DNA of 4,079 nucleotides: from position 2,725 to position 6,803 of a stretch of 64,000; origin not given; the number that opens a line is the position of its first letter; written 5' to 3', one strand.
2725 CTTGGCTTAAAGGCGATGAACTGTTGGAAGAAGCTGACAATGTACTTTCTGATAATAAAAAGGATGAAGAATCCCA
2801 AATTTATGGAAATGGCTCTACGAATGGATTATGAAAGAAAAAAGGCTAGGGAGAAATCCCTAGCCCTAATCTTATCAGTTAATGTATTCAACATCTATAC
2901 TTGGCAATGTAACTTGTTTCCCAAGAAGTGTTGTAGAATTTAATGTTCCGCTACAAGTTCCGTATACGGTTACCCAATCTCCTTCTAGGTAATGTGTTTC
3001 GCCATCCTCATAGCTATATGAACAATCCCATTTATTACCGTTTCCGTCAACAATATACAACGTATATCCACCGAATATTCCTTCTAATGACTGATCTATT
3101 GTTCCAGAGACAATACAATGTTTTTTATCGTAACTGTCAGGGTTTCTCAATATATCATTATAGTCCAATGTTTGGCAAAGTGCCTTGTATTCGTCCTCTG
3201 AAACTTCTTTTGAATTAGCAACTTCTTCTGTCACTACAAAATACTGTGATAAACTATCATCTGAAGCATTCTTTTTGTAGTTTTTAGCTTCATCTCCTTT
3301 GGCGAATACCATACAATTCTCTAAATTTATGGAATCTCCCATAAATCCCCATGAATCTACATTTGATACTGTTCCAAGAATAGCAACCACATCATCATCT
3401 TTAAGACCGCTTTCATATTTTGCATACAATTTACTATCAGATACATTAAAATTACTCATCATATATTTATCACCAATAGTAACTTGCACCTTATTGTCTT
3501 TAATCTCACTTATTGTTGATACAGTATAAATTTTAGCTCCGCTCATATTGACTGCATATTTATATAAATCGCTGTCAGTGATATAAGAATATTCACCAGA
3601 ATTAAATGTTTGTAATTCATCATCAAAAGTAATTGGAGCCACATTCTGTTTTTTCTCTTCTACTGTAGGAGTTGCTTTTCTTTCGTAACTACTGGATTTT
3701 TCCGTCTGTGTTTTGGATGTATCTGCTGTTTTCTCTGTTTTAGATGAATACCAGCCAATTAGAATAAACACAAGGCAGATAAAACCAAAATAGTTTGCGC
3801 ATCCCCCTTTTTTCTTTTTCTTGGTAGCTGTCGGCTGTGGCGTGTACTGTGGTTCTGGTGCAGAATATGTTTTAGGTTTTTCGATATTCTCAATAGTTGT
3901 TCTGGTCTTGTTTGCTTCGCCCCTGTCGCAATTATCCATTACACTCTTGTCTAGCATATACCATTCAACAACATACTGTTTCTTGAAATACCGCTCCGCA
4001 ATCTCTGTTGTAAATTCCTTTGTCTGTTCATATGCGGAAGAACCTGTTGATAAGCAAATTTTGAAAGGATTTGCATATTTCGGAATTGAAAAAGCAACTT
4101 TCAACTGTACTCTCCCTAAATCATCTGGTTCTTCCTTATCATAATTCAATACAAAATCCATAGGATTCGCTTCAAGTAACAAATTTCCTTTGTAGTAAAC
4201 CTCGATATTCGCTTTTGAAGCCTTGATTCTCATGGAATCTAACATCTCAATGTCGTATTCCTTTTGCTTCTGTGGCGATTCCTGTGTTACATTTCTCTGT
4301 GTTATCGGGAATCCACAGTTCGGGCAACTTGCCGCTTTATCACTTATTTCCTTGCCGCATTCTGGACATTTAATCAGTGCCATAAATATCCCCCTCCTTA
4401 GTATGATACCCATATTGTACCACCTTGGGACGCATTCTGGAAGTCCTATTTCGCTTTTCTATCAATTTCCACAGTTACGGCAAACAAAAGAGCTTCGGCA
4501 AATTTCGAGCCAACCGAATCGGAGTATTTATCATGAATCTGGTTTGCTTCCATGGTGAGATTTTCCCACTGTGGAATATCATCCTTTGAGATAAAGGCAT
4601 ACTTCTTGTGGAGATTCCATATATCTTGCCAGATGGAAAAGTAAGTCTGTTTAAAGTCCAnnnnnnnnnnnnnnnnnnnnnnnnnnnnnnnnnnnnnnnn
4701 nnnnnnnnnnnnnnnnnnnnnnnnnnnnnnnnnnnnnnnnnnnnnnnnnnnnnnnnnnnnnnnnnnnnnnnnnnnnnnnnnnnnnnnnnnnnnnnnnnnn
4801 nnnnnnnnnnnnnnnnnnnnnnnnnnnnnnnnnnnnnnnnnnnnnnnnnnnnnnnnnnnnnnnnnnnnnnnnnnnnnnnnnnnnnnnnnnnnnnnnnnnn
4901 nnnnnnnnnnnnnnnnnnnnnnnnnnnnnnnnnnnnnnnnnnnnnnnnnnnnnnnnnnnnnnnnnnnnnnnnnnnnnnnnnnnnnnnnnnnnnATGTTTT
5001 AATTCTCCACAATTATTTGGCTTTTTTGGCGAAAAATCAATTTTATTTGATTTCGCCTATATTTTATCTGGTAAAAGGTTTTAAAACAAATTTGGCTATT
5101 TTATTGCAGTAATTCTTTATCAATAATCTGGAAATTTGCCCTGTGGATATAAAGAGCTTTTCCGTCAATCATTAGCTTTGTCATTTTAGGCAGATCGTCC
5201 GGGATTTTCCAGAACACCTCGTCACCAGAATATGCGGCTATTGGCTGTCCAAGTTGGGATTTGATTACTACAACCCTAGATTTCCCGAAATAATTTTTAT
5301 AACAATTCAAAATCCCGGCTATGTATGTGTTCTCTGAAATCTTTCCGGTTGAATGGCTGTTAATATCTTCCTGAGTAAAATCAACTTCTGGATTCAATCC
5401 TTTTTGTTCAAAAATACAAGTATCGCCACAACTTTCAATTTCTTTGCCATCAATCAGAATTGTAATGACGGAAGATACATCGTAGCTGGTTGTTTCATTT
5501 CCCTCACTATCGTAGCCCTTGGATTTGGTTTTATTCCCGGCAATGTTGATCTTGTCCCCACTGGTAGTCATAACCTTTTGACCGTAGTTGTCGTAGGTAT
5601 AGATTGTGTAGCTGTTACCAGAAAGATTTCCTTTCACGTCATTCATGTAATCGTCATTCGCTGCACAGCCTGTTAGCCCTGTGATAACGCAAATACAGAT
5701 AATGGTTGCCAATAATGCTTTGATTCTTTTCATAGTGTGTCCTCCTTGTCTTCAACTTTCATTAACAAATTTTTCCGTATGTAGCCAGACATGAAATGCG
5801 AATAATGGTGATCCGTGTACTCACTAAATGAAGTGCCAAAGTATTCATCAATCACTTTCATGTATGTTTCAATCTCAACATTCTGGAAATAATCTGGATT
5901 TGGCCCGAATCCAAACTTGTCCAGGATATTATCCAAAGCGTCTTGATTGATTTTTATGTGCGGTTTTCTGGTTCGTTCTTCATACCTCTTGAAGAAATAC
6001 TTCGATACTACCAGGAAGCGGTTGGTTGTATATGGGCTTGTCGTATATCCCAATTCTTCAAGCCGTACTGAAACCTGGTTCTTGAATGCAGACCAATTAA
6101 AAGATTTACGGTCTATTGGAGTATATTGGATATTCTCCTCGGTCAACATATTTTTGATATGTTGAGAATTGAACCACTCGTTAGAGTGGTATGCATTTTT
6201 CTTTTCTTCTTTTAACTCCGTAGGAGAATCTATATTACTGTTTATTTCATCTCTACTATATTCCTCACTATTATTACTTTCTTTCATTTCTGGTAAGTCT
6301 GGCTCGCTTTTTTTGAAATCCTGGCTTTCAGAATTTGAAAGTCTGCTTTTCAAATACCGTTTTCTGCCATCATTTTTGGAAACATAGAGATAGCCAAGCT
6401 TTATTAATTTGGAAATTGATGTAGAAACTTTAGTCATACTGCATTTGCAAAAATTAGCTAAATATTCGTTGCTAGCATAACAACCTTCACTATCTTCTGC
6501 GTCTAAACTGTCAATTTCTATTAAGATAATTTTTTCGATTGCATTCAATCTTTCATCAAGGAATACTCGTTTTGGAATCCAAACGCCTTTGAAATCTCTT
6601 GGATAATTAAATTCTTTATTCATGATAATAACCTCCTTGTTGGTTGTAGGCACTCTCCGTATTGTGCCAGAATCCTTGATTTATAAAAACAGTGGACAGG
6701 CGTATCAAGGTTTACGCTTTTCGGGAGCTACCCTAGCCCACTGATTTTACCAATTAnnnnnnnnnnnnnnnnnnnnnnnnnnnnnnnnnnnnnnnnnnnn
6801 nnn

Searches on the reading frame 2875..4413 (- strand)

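Call 45: search_protein_families(library=pfam, proteins=[window:2875-4413:-], max_evalue=0.001)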
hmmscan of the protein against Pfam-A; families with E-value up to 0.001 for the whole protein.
window:2875-4413:- (512 aa): 3 families
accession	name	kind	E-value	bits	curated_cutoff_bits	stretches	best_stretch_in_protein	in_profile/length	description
PF13240.11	Zn_Ribbon_1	-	1.2e-07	31.7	25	1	15-36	1-22/23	zinc-ribbon domain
PF13248.11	Zn_ribbon_3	-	1.6e-05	24.7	27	1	14-34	3-23/26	zinc-ribbon domain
PF12773.13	DZR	-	0.00045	20.8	27.3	1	15-34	26-45/45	Double zinc ribbon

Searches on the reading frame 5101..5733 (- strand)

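Call 45: search_protein_families(library=pfam, proteins=[window:5101-5733:-], max_evalue=0.001)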
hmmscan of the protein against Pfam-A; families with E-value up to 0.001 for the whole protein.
window:5101-5733:- (210 aa): 1 family
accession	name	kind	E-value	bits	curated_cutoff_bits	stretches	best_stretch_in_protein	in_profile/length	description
PF16475.10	DUF5052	-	4.3e-76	255.4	29.4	1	5-209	1-199/199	Domain of unknown function (DUF5052)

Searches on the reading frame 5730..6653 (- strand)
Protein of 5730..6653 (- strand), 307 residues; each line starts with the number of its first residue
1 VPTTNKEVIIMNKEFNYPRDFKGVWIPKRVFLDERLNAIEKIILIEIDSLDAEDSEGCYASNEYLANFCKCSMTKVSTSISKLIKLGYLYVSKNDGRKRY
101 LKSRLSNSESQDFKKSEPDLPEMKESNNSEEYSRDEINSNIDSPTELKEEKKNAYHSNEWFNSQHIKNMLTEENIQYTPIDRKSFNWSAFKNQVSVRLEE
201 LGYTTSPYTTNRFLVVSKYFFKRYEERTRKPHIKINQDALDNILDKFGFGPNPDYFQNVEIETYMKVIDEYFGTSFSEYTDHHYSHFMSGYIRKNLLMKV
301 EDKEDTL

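Call 45: search_protein_families(library=pfam, proteins=[window:5730-6653:-], max_evalue=0.001)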
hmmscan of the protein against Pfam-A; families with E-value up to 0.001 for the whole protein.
window:5730-6653:- (307 aa): 1 family
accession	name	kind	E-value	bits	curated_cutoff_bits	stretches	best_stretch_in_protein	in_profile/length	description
PF13730.12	HTH_36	-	2.4e-11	43.7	25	1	35-89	2-55/55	Helix-turn-helix domain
